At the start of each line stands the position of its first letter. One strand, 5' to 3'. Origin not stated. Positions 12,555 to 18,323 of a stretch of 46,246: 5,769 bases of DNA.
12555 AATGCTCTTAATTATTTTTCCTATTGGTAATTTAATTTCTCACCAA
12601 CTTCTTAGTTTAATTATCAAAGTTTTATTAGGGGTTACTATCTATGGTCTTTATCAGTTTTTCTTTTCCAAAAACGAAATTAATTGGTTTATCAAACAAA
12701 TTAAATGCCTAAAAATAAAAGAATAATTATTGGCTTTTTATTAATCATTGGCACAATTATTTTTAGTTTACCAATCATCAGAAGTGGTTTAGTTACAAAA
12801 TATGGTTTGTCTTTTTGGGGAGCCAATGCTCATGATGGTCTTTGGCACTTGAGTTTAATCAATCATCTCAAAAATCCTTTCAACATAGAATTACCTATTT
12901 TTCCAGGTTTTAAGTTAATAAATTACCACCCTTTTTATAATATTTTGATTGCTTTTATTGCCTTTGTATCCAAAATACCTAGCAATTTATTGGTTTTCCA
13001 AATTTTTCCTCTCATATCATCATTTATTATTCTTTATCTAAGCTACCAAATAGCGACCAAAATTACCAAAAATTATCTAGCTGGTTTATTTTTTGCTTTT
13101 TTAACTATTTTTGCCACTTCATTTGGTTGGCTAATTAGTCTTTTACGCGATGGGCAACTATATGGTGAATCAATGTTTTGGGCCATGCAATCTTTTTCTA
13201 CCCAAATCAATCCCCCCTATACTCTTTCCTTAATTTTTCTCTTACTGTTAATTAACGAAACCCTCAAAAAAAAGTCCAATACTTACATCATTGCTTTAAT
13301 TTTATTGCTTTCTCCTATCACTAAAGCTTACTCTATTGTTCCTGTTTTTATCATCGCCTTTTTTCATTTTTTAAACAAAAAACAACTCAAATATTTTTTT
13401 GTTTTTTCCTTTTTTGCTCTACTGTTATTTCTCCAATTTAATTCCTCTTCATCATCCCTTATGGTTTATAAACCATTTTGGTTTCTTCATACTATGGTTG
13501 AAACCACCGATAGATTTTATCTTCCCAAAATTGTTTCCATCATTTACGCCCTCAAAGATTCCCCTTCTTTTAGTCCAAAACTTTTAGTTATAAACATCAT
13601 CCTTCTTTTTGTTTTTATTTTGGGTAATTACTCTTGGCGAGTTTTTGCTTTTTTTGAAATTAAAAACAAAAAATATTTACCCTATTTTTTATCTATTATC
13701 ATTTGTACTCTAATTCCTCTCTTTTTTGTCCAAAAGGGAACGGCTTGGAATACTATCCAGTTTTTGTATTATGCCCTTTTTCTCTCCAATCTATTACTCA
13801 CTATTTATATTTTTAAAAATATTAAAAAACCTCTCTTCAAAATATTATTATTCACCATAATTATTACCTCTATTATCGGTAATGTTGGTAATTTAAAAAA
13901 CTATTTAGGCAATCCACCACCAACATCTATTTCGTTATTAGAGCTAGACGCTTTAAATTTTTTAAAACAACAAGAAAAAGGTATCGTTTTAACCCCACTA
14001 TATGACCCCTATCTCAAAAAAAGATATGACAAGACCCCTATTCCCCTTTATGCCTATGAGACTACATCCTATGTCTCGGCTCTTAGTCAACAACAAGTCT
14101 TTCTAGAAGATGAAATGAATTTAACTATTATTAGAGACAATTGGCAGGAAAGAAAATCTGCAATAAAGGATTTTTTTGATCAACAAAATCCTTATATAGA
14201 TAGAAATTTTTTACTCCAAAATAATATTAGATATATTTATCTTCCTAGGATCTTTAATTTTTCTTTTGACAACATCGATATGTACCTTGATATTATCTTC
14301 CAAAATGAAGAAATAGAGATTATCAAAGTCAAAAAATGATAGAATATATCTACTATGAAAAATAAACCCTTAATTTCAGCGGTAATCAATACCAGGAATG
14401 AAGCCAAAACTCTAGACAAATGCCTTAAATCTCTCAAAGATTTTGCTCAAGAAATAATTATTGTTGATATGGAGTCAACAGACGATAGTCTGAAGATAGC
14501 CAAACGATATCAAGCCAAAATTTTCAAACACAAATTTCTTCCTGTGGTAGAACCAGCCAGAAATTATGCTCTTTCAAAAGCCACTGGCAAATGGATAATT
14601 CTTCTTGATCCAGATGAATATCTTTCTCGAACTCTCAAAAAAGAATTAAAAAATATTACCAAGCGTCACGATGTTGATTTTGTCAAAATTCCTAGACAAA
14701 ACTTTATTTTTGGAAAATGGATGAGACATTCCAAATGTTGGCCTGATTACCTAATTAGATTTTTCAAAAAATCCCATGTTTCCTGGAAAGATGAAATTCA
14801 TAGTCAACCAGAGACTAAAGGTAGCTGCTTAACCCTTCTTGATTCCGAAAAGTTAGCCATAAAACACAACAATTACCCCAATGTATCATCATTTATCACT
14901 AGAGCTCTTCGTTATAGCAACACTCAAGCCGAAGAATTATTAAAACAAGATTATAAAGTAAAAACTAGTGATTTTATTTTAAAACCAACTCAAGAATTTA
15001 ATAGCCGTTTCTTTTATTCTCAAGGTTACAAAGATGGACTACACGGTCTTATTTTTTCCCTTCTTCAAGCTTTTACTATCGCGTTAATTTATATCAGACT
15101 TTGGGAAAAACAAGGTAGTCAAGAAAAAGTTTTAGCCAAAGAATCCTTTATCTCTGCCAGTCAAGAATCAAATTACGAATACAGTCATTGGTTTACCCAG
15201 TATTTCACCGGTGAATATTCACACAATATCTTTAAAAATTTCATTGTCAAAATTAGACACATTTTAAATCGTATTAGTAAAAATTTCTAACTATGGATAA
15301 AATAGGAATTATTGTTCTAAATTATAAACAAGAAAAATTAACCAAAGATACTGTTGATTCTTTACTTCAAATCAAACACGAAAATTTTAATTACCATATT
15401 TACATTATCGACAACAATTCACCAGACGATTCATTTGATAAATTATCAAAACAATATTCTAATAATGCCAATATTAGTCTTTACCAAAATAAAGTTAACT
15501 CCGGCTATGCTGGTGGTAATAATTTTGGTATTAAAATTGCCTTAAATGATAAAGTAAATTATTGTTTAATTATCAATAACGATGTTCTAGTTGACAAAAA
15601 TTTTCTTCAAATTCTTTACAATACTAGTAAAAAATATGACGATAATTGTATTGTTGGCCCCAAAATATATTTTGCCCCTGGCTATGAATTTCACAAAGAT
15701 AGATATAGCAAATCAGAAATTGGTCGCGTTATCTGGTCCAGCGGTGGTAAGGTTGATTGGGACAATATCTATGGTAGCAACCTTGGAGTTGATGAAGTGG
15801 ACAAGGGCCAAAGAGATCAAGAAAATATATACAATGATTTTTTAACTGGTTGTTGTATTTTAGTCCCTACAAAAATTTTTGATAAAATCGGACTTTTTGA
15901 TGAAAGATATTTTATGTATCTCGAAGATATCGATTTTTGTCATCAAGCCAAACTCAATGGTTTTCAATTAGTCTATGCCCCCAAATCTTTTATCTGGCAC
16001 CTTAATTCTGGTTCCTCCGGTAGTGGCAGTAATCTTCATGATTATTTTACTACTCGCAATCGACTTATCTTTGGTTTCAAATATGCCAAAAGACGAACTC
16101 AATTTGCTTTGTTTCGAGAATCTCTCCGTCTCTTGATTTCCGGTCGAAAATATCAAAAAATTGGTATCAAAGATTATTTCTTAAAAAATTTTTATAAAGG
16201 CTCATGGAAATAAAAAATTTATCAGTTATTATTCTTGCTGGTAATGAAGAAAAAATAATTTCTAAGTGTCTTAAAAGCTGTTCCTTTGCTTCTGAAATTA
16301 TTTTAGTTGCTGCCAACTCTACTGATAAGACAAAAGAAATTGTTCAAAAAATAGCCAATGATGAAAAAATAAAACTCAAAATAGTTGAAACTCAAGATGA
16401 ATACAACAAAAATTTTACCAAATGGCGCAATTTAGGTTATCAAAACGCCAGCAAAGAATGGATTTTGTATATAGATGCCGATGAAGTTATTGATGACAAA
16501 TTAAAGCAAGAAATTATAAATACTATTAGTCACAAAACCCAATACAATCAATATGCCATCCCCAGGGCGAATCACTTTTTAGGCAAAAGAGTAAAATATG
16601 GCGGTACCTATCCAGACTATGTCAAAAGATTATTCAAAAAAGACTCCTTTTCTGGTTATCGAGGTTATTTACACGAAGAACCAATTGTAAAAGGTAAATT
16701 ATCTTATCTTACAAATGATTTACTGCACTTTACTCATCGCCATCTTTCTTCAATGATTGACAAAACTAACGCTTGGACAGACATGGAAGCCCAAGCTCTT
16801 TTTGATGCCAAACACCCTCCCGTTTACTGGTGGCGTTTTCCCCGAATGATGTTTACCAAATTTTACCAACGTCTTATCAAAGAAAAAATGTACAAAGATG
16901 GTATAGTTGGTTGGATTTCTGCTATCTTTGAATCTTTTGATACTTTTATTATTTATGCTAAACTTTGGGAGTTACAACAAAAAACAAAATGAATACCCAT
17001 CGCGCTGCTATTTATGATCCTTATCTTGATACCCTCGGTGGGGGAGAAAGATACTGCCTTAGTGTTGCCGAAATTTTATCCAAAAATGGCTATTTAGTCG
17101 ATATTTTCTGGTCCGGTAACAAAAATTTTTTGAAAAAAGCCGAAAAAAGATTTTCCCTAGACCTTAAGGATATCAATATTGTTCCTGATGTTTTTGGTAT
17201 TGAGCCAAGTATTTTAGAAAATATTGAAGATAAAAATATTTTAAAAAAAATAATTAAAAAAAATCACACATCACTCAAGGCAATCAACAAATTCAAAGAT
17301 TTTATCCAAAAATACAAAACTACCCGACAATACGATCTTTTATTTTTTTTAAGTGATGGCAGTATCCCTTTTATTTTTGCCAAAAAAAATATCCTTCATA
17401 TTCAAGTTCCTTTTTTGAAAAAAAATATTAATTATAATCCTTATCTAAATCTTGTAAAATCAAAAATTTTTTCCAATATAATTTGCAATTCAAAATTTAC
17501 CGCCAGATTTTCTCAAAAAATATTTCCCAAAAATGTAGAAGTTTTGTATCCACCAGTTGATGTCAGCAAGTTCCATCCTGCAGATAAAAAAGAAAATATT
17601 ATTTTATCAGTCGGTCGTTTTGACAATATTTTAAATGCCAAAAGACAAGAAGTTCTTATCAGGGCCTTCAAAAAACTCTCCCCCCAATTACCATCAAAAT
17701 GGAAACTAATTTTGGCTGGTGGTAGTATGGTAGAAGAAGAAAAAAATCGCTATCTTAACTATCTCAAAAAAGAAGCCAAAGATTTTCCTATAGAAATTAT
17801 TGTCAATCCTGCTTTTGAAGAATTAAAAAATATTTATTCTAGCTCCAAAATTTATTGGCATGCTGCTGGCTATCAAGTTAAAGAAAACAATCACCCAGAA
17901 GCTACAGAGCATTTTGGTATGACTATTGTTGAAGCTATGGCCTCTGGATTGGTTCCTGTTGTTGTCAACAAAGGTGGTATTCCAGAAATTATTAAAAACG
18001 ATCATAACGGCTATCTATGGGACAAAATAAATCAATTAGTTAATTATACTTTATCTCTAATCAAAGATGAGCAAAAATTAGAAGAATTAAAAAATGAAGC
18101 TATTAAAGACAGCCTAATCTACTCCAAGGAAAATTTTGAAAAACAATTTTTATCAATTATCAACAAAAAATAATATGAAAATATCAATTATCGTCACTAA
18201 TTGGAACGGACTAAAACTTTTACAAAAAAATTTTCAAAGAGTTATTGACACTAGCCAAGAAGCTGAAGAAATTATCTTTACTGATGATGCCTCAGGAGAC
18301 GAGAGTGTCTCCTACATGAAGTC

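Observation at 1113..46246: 45-kb glycosylation super-locus dominated by 16-18 GT-C membrane glycosyltransferases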

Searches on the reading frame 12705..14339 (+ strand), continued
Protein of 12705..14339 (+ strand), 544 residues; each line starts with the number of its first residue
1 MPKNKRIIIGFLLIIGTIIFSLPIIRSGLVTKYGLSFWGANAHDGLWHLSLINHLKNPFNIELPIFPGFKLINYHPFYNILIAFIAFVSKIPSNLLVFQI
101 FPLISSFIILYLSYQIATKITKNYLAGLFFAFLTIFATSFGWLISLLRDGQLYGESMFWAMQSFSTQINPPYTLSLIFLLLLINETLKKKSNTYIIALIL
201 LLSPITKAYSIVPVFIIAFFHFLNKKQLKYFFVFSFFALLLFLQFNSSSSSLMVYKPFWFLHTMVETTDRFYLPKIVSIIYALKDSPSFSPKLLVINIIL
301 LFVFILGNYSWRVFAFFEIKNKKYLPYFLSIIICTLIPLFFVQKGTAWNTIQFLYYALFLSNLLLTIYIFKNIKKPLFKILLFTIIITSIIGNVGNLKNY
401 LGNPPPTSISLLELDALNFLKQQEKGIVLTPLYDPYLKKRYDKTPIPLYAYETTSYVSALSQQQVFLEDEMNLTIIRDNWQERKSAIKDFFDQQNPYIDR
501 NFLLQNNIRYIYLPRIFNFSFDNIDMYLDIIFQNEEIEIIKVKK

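Call 73: list_cluster_members(proteins=[P0144, P0158, P0172, P0199, P0165, P0275, P0250, P0223, P0214, P0150])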
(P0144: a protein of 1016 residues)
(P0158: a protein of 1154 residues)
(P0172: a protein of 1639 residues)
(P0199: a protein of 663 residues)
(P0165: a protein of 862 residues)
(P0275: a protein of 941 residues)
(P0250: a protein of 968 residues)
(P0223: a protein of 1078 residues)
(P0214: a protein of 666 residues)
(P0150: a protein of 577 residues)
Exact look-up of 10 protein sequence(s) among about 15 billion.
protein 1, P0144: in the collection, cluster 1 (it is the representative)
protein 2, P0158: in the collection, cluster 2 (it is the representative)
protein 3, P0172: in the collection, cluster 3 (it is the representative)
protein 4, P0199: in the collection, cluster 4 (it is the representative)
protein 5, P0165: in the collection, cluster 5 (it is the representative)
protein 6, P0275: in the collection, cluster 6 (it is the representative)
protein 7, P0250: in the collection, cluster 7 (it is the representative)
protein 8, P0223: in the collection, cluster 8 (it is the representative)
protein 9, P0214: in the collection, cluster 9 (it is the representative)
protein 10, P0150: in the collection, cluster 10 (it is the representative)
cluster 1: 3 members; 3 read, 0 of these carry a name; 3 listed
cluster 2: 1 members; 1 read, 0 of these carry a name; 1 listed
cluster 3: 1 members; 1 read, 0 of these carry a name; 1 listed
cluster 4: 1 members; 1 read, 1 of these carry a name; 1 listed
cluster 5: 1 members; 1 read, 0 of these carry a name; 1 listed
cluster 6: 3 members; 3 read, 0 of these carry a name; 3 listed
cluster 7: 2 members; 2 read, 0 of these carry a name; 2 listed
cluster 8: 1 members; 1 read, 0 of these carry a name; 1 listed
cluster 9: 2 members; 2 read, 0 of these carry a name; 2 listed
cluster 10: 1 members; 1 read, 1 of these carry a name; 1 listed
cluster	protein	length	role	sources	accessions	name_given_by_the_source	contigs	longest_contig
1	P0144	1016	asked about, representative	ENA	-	-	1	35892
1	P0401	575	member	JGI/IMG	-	-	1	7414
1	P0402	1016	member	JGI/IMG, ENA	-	-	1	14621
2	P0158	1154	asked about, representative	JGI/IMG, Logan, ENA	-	-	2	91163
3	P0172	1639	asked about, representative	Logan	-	-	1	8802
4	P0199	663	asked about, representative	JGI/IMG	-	hypothetical protein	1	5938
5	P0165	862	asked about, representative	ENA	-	-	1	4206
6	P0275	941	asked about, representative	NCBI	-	-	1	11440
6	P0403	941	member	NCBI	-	-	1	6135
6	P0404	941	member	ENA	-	-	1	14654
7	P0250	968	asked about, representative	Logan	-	-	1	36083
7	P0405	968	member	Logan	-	-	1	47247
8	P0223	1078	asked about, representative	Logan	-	-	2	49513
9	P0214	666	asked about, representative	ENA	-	-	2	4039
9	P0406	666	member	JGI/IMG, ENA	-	-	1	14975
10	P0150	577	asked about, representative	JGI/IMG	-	hypothetical protein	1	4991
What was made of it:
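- The Wzx-g12 fusion is a single sequence on one 8.8-kb contig and could be an assembly or frameshift artefact (call 73).
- Tried and rejected: The cluster look-up gave no taxon names for distant g12 relatives (call 73).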

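Call 74: find_encoding_contigs(protein=P0158, flank=8000, max_places=1)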
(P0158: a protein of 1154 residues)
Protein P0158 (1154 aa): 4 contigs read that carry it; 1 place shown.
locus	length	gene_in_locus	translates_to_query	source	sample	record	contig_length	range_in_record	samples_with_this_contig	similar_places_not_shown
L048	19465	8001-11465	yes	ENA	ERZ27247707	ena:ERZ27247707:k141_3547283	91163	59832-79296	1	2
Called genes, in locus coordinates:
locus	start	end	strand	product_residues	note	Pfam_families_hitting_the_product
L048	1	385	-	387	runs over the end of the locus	-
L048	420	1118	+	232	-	PF00535:Glycos_transf_2, PF10111:Glyco_tranf_2_2, PF13641:Glyco_tranf_2_3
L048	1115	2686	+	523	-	PF13231:PMT_2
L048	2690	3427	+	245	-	PF00535:Glycos_transf_2, PF10111:Glyco_tranf_2_2 (weak)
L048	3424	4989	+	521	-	PF02366:PMT (weak), PF13231:PMT_2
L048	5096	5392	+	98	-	PF02604:PhdYeFM_antitox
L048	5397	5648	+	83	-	PF05016:ParE_toxin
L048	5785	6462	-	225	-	-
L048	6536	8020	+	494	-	PF01943:Polysacc_synt, PF13440:Polysacc_synt_3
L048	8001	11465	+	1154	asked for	PF12979:DUF3863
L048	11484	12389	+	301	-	PF00535:Glycos_transf_2, PF10111:Glyco_tranf_2_2 (weak), PF13641:Glyco_tranf_2_3 (weak)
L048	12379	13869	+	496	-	-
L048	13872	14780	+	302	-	PF00535:Glycos_transf_2, PF13641:Glyco_tranf_2_3, PF13632:Glyco_trans_2_3 (weak)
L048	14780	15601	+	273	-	PF00535:Glycos_transf_2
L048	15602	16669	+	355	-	PF13439:Glyco_transf_4 (faint), PF00534:Glycos_transf_1, PF13692:Glyco_trans_1_4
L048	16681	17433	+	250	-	PF00535:Glycos_transf_2, PF10111:Glyco_tranf_2_2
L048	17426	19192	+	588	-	-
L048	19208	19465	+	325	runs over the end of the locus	PF00288:GHMP_kinases_N, PF08544:GHMP_kinases_C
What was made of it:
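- The same GT2-PMT_2 pairs recur in the distant locus L048 (call 74). A toxin-antitoxin pair is inserted in L048 (call 74).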

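Call 75: search_protein_families(library=pfam, alignment_id=A1, max_evalue=1)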
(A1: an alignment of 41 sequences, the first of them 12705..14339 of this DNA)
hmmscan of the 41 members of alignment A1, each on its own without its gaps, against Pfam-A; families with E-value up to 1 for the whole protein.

A. member 1, window:12705-14339:+ (544 aa): 0 families

B. families by the number of members that match (of 41 scanned): 10 families
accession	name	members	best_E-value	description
PF15386.11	Tantalus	2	0.013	Drosophila Tantalus-like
PF25425.1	YfjL_N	2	0.039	YfjL-like, N-terminal domain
PF09990.14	DUF2231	2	0.13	Predicted membrane protein (DUF2231)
PF00482.28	T2SSF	2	0.25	Type II secretion system (T2SS), protein F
PF06912.16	DUF1275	1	0.011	Protein of unknown function (DUF1275)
PF22282.1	CydS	1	0.018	CydS-like protein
PF14898.11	DUF4491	1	0.056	Domain of unknown function (DUF4491)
PF07226.16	DUF1422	1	0.15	Protein of unknown function (DUF1422)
PF03414.19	Glyco_transf_6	1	0.34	Glycosyltransferase family 6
PF14015.11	DUF4231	1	0.63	Protein of unknown function (DUF4231)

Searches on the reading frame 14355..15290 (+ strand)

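Call 6: search_protein_families(library=pfam, max_evalue=0.01, proteins=[window:14355-15290:+])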
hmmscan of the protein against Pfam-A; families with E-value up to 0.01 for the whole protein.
window:14355-15290:+ (311 aa): 2 families
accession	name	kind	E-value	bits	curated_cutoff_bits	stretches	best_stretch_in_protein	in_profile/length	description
PF00535.33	Glycos_transf_2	-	2e-20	73.8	23.3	1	8-137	1-138/168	Glycosyl transferase family 2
PF13704.12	Glyco_tranf_2_4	-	3.7e-05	24.6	27.5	1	14-91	1-85/98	Glycosyl transferase family 2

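Call 21: search_protein_families(library=ncbifam, max_evalue=0.01, proteins=[window:14355-15290:+])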
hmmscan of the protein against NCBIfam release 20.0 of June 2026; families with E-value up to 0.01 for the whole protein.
window:14355-15290:+ (311 aa): 15 families
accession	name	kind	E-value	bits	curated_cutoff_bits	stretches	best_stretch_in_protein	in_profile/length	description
NF007482.0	PRK10073.1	equivalog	2.6e-13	49.7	423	1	1-119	2-126/334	glycosyltransferase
TIGR04195.1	S_glycosyl_SunS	equivalog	4.9e-13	48.7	350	1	3-179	55-230/421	SunS family peptide S-glycosyltransferase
TIGR04283.1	glyco_like_mftF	equivalog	1.4e-10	41.2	182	1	7-105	1-100/221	TIGR04283 family arsenosugar biosynthesis glycosyltransferase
NF047683.1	TeichurnBiosyTuaG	equivalog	4.1e-08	33.2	400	1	2-105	3-115/252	teichuronic acid biosynthesis protein TuaG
NF038302.1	EPS_HpsE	equivalog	1.8e-06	27.2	300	1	8-92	4-101/307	hormogonium polysaccharide biosynthesis glycosyltransferase HpsE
TIGR03111.1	glyc2_xrt_Gpos1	hypoth_equivalog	1.9e-06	27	363.95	1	3-102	47-153/439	TIGR03111 family XrtG-associated glycosyltransferase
NF050050.1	ProtGlycPglI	equivalog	5.8e-06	25.9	500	1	5-101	2-108/306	GalNAc(5)-diNAcBac-PP-undecaprenol beta-1,3-glucosyltransferase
NF010496.0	PRK13915.1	equivalog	8.6e-06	25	262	1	2-64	28-97/307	glucosyl-3-phosphoglycerate synthase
NF045692.1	OglycostaseCruG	equivalog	1.2e-05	24.4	600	1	7-118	43-167/386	2'-O-glycosyltransferase CruG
TIGR03469.1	HpnB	hypoth_equivalog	1.8e-05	24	379.25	1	4-66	43-109/386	hopene-associated glycosyltransferase HpnB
TIGR04182.1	glyco_TIGR04182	equivalog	8.6e-05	22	325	1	9-88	4-83/293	S-layer glycoprotein N-glycosyltransferase AglJ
NF041875.1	EPS_EpsD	equivalog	9.9e-05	21.9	370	1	7-91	1-93/325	exopolysaccharide biosynthesis glycosyltransferase EpsD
TIGR03965.1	mycofact_glyco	equivalog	0.00018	20.5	280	1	5-87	74-164/467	mycofactocin biosynthesis glycosyltransferase MftF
NF038299.1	EPS_HpsN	equivalog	0.00024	20.2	425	1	5-110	1-115/317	hormogonium polysaccharide biosynthesis glycosyltransferase HpsN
NF053739.1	GlytfEpsEBac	equivalog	0.0022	17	450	1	7-108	3-114/265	glycosyltransferase EpsE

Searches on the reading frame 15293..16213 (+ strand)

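Call 6: search_protein_families(library=pfam, max_evalue=0.01, proteins=[window:15293-16213:+])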
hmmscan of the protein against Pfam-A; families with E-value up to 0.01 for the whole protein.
window:15293-16213:+ (306 aa): 3 families
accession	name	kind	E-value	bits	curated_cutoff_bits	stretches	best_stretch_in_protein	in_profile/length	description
PF00535.33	Glycos_transf_2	-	6.9e-16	59.1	23.3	1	6-136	2-128/168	Glycosyl transferase family 2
PF13641.12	Glyco_tranf_2_3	-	2.4e-12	47.8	27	1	4-257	3-226/230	Glycosyltransferase like family 2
PF13632.12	Glyco_trans_2_3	-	5.7e-05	23.5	27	1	183-269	71-153/198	Glycosyl transferase family group 2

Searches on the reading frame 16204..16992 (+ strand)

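Call 6: search_protein_families(library=pfam, max_evalue=0.01, proteins=[window:16204-16992:+])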
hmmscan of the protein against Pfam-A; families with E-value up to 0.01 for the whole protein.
window:16204-16992:+ (262 aa): 5 families
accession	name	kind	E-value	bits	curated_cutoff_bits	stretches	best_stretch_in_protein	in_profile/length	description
PF00535.33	Glycos_transf_2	-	1.8e-16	61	23.3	1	7-131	1-127/168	Glycosyl transferase family 2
PF13704.12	Glyco_tranf_2_4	-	1e-06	29.6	27.5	1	14-96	2-84/98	Glycosyl transferase family 2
PF10111.15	Glyco_tranf_2_2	-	7.7e-06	26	27.3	1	8-102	2-101/276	Glycosyltransferase like family 2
PF13641.12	Glyco_tranf_2_3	-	1.2e-05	25.8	27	1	6-116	3-120/230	Glycosyltransferase like family 2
PF20202.4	DUF6564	-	0.0003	21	25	1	15-115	14-119/230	Domain of unknown function (DUF6564)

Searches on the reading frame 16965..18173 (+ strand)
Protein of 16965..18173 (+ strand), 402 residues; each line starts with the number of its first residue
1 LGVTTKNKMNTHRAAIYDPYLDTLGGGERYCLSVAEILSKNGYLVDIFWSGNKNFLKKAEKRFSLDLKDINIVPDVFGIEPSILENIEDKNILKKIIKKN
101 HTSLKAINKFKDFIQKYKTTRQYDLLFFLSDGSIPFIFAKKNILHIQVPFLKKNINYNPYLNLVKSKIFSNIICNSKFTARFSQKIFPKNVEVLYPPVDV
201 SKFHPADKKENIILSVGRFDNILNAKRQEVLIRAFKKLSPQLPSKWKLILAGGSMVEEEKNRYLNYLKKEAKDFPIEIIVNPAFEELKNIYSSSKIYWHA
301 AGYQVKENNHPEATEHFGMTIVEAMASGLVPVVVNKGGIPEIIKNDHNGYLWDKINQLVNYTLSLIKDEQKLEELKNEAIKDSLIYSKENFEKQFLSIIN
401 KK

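Call 6: search_protein_families(library=pfam, max_evalue=0.01, proteins=[window:16965-18173:+])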
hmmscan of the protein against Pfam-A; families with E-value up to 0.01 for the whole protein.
window:16965-18173:+ (402 aa): 4 families
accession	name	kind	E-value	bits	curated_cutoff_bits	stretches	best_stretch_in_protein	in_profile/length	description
PF00534.26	Glycos_transf_1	-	8.3e-28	97.5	26.4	1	202-381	7-171/172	Glycosyl transferases group 1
PF13692.12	Glyco_trans_1_4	-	8.7e-18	65.4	27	1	211-368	2-142/142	Glycosyl transferases group 1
PF13439.12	Glyco_transf_4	-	7.2e-06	26.6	28.5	1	25-201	2-169/170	Glycosyltransferase Family 4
PF20706.3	GT4-conflict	-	0.0027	17.2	26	0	180-345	163-322/385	Family 4 Glycosyltransferase in conflict systems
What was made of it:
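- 14355..19047 (+): g13-g17. Cytoplasmic block GT2, GT2, GT2, GT4, GT2, predicted to build the lipid-linked oligosaccharide. Pfam (call 6).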
